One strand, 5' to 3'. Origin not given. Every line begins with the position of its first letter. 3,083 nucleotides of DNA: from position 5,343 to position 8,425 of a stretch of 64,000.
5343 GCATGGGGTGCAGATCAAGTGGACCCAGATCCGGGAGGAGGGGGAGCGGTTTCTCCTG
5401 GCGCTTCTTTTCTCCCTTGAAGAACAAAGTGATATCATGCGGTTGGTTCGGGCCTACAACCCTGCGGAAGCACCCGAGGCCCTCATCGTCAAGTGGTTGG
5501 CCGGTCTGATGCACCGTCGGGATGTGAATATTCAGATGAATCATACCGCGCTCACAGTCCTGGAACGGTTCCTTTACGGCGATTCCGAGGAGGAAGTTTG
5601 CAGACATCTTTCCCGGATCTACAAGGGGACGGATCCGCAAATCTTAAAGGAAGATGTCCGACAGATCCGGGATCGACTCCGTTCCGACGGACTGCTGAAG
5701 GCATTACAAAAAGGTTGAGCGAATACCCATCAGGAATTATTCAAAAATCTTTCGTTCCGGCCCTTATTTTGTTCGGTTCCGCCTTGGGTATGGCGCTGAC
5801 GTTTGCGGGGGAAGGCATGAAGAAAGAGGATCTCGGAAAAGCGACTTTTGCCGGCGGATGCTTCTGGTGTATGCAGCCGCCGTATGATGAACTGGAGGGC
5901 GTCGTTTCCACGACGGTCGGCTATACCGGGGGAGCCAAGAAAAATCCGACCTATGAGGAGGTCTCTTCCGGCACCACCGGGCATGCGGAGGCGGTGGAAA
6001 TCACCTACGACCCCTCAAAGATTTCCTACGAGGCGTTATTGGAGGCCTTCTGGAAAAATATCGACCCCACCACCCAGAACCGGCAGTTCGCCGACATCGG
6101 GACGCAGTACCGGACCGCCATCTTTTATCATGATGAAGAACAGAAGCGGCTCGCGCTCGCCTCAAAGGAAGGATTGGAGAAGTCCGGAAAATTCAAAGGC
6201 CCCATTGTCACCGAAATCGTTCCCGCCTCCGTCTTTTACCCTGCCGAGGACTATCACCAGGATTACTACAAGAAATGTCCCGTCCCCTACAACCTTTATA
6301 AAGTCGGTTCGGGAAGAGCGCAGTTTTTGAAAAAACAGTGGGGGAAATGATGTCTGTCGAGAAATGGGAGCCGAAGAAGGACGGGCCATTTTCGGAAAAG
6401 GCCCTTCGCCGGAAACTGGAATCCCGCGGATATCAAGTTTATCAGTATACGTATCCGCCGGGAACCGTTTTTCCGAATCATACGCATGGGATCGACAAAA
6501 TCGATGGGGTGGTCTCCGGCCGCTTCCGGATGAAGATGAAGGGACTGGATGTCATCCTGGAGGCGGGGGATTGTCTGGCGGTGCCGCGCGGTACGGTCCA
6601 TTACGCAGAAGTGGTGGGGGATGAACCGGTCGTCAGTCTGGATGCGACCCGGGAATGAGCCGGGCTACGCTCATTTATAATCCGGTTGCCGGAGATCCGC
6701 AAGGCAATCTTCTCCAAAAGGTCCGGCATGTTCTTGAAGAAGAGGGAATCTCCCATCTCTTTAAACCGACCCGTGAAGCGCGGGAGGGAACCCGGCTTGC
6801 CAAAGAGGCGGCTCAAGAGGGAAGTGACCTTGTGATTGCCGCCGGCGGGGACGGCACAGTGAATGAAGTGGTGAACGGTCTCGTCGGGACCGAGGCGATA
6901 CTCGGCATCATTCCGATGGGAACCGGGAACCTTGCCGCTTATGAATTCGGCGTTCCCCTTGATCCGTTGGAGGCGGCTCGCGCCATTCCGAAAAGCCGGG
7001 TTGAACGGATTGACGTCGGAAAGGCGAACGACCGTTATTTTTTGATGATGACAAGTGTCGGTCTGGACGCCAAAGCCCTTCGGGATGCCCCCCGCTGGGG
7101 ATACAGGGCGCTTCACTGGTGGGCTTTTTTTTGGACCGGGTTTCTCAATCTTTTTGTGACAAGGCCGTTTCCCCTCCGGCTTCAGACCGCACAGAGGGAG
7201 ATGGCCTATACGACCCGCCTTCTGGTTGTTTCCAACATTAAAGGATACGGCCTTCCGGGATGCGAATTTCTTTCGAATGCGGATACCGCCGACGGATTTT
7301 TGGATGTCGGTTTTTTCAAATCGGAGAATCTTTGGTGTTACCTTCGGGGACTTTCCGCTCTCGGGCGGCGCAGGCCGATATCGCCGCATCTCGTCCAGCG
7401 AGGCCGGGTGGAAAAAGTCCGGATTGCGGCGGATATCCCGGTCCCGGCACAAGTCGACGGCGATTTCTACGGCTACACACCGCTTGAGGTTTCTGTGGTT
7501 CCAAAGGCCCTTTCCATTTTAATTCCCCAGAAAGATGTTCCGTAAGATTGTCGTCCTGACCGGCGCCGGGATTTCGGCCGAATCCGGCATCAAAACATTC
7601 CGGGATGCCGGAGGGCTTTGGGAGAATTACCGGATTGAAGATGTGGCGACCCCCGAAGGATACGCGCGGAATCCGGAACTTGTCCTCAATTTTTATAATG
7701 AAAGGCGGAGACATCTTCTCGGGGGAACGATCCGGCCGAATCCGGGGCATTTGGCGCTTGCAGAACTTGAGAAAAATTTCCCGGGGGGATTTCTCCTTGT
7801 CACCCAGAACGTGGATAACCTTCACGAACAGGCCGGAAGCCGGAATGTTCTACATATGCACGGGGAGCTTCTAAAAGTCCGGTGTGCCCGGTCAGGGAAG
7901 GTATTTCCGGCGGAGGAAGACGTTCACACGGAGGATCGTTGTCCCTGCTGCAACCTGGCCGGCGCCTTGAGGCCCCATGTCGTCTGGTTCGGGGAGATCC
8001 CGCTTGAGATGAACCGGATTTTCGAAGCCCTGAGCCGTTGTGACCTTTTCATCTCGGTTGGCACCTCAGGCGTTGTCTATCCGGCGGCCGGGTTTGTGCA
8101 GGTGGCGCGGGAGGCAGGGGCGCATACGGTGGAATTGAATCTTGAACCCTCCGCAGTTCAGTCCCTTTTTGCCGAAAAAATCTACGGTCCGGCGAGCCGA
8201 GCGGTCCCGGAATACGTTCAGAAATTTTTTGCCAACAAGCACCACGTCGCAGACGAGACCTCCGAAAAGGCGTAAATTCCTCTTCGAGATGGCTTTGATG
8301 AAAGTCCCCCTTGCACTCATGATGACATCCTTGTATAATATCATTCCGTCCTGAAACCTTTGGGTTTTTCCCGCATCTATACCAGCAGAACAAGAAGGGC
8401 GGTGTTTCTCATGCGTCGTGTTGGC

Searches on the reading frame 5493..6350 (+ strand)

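Call 100: search_protein_families(library=pfam, proteins=[window:5493-6350:+], max_evalue=0.0001)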
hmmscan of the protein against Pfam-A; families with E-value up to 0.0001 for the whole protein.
window:5493-6350:+ (285 aa): 1 family
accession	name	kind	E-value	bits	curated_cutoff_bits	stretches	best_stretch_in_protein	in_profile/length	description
PF01625.27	PMSR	-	7.6e-68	228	23.7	1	116-266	1-151/153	Peptide methionine sulfoxide reductase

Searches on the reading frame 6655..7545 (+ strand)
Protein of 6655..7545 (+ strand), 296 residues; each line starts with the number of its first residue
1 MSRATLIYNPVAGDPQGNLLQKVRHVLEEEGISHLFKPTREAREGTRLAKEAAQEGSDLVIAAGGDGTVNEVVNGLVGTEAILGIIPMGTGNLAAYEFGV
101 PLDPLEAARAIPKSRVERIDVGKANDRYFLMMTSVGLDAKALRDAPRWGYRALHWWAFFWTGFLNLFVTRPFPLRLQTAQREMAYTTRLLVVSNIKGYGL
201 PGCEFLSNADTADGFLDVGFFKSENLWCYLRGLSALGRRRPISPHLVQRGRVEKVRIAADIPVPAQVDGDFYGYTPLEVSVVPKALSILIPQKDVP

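Call 100: search_protein_families(library=pfam, proteins=[window:6655-7545:+], max_evalue=0.0001)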
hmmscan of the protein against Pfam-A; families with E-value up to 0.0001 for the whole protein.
window:6655-7545:+ (296 aa): 2 families
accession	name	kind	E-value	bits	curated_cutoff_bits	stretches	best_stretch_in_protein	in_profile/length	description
PF00781.29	DAGK_cat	-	3e-31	108.1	23.6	1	3-124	1-125/125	Diacylglycerol kinase catalytic domain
PF19279.4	YegS_C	-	1.5e-15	57.8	27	1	134-289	4-157/158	YegS C-terminal NAD kinase beta sandwich-like domain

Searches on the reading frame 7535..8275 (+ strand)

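Call 100: search_protein_families(library=pfam, proteins=[window:7535-8275:+], max_evalue=0.0001)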
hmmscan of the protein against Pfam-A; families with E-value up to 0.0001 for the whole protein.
window:7535-8275:+ (246 aa): 1 family
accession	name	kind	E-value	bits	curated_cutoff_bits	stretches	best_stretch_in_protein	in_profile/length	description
PF02146.23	SIR2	-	8.2e-49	166.4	24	1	10-183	1-180/180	Sir2 family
